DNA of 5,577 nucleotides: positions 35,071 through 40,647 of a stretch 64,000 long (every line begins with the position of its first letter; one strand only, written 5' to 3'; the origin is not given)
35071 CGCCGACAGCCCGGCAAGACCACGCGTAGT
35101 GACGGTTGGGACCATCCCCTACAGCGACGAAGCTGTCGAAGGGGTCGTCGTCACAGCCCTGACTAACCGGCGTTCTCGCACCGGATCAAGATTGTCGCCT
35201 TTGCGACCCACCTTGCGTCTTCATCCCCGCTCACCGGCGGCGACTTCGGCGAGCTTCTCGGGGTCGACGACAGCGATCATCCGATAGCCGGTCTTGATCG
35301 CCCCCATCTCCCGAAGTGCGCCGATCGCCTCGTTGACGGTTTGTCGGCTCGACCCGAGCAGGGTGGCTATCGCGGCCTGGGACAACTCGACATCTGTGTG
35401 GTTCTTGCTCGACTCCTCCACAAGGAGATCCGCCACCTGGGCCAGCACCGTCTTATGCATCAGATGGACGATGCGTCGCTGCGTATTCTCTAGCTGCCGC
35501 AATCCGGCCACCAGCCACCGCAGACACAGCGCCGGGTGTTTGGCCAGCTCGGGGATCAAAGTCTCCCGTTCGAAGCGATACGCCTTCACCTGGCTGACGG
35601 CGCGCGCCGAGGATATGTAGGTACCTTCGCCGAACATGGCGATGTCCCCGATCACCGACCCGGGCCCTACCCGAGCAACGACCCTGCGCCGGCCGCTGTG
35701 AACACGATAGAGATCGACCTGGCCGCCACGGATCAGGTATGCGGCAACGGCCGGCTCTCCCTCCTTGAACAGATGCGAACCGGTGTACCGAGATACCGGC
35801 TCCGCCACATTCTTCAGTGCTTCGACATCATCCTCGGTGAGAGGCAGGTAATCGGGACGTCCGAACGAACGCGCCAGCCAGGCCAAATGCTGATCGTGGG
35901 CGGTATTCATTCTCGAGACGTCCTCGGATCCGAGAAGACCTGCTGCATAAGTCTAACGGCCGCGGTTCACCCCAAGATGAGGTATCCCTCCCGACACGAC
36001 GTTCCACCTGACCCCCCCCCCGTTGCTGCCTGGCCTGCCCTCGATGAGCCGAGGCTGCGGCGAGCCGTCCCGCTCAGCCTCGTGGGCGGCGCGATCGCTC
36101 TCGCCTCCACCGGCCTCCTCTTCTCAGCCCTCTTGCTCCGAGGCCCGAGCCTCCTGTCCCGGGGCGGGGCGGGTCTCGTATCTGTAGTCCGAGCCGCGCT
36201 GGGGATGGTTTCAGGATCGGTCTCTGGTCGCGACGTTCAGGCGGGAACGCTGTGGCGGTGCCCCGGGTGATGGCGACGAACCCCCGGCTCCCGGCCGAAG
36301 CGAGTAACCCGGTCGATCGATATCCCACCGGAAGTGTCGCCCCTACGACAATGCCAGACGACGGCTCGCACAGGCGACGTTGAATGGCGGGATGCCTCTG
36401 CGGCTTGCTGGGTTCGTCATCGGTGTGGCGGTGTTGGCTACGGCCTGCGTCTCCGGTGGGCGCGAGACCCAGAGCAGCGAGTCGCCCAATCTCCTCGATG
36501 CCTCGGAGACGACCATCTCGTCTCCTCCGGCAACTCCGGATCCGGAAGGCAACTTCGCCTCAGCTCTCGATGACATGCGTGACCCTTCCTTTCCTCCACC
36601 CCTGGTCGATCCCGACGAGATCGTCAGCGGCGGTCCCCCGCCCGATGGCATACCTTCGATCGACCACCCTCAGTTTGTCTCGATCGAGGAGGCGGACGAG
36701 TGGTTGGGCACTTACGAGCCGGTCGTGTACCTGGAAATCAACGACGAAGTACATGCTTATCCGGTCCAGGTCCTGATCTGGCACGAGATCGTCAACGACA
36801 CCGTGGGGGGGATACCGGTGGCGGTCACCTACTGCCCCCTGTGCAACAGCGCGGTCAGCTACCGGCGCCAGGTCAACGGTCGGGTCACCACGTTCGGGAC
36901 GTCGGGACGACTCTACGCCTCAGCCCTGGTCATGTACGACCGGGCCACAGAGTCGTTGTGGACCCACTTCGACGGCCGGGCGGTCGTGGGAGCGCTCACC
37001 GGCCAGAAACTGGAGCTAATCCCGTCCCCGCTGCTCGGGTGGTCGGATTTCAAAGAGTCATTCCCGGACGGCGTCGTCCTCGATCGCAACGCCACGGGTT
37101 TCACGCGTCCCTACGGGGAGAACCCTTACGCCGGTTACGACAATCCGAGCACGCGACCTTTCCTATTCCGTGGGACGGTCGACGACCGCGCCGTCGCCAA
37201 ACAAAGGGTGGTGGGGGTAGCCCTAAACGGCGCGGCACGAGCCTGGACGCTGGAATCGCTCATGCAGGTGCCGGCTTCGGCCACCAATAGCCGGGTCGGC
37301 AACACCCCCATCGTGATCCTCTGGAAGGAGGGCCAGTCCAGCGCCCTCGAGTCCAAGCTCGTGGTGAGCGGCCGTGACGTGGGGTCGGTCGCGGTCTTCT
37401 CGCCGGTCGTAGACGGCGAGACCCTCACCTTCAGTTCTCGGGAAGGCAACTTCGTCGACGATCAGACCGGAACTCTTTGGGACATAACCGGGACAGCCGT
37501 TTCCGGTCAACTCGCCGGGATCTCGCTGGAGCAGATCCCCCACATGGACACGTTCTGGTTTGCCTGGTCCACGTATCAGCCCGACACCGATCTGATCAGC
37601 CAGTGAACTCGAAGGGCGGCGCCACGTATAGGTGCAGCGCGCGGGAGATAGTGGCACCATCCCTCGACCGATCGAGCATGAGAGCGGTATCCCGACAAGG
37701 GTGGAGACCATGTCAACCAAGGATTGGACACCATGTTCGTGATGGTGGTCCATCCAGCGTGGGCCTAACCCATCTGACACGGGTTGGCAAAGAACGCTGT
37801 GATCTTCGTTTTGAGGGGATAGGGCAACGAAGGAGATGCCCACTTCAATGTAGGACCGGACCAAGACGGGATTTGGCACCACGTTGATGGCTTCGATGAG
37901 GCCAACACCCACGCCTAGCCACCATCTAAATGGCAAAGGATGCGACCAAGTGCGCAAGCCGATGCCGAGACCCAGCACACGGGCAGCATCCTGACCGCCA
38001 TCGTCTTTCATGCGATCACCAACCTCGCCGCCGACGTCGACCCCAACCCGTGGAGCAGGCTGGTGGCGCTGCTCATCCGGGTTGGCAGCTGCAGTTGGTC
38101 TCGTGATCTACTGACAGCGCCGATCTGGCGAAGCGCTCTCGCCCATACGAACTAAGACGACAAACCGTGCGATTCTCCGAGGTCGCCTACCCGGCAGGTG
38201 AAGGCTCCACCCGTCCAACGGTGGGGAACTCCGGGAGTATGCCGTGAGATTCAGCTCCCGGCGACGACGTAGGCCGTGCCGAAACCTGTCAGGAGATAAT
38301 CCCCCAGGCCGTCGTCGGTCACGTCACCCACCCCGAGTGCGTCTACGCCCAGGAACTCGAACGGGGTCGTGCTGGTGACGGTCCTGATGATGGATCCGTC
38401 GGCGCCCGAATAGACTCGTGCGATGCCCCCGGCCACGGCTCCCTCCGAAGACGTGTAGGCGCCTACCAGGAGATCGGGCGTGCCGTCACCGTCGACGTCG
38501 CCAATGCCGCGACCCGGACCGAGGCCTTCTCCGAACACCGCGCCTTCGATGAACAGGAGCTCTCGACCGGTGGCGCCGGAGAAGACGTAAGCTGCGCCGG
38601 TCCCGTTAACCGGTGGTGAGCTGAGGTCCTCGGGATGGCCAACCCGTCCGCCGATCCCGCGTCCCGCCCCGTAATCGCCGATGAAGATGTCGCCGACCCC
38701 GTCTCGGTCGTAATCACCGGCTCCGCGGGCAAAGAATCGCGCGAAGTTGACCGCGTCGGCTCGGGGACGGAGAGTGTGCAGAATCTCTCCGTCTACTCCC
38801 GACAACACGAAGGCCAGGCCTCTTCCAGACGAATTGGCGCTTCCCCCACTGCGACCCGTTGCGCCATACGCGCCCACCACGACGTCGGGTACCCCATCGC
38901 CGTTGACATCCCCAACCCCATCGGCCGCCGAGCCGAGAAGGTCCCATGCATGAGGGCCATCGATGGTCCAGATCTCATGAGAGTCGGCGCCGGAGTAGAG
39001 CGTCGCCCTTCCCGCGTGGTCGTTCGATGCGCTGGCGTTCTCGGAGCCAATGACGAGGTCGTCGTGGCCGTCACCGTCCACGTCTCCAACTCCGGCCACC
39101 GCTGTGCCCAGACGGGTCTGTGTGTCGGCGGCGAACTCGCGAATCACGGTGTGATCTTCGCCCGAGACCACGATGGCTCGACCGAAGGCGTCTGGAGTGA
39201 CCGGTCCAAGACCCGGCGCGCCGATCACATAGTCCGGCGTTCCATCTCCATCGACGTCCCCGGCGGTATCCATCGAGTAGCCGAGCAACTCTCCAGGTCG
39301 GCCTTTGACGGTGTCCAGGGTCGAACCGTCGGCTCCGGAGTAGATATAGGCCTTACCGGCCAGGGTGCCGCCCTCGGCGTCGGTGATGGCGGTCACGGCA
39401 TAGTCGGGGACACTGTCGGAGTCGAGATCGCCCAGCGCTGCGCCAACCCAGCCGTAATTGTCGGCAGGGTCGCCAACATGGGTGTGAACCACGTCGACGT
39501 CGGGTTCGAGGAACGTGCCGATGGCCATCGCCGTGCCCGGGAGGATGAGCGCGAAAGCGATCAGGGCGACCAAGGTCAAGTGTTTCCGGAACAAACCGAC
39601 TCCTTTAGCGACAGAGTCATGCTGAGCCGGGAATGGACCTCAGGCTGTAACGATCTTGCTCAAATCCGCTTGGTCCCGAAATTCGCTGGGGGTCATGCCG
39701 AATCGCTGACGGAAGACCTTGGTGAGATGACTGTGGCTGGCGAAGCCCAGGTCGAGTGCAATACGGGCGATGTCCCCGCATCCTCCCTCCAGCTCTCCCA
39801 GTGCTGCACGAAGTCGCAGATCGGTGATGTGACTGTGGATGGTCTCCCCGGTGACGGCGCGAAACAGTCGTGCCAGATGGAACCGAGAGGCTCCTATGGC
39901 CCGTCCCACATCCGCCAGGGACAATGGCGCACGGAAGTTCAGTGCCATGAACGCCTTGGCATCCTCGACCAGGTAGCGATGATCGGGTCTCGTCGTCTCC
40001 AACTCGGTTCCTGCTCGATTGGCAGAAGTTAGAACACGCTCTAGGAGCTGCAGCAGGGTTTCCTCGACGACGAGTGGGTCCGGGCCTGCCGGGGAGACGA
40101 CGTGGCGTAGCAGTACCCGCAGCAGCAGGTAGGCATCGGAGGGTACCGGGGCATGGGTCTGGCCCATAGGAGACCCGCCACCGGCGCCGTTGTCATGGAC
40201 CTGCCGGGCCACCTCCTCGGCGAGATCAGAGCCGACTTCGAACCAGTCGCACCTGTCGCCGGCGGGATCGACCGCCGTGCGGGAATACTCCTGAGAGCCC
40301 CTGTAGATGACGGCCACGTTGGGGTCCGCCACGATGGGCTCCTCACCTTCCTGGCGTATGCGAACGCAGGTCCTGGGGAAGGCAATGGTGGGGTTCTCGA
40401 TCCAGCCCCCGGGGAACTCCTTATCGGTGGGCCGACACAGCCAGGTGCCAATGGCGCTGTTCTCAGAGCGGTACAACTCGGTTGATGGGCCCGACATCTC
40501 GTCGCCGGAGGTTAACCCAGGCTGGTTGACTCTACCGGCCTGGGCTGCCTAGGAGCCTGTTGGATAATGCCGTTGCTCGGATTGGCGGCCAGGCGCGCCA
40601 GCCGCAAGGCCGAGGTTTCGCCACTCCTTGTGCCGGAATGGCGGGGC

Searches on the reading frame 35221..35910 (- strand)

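Call 14: search_protein_families(library=pfam, proteins=[window:35221-35910:-], max_evalue=0.01)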
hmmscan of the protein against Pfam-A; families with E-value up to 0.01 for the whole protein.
window:35221-35910:- (229 aa): 4 families
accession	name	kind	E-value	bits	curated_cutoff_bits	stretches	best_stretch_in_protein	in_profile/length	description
PF00027.35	cNMP_binding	-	1.5e-16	60.6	27.5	1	43-120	6-84/89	Cyclic nucleotide-binding domain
PF13545.12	HTH_Crp_2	-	8.8e-14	51.7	27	1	158-222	2-69/70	Crp-like helix-turn-helix domain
PF13412.12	HTH_24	-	0.00022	21.2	21.9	1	175-206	17-48/48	Winged helix-turn-helix DNA-binding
PF08279.18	HTH_11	-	0.0052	17.1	25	0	174-204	15-44/55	HTH domain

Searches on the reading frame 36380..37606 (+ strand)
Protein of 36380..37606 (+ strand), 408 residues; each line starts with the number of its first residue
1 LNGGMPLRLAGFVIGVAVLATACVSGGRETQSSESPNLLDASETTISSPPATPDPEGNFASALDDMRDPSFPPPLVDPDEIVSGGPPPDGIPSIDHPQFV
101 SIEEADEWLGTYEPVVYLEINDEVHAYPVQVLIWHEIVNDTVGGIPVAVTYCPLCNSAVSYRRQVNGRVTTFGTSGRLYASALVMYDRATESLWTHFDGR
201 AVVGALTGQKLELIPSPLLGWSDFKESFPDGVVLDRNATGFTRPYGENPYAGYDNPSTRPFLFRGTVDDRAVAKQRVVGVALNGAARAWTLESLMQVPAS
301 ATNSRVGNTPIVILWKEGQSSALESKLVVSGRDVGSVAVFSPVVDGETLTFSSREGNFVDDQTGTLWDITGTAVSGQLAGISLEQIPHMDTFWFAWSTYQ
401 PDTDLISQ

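Call 14: search_protein_families(library=pfam, proteins=[window:36380-37606:+], max_evalue=0.01)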
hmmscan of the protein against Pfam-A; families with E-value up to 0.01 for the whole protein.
window:36380-37606:+ (408 aa): 1 family
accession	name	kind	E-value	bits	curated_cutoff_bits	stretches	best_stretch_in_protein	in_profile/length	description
PF11376.13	DUF3179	-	2.7e-102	342.6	27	1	89-403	2-292/292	Protein of unknown function (DUF3179)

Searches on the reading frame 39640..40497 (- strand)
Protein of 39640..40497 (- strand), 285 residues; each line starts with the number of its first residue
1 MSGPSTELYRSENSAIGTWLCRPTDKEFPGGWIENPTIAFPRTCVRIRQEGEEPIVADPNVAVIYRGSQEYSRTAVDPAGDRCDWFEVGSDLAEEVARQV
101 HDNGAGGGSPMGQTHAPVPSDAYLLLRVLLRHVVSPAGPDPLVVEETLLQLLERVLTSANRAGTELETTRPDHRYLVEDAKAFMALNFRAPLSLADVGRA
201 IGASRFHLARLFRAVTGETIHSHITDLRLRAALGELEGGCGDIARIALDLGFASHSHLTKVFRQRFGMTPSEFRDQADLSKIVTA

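Call 14: search_protein_families(library=pfam, proteins=[window:39640-40497:-], max_evalue=0.01)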
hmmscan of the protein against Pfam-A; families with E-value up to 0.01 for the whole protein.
window:39640-40497:- (285 aa): 2 families
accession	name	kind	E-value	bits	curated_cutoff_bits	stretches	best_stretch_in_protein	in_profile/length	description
PF12833.13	HTH_18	-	3e-21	75.9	33.6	1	199-275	3-79/80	Helix-turn-helix domain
PF00165.29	HTH_AraC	-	1.2e-18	67.2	26.6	2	243-274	11-41/42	Bacterial regulatory helix-turn-helix proteins, AraC family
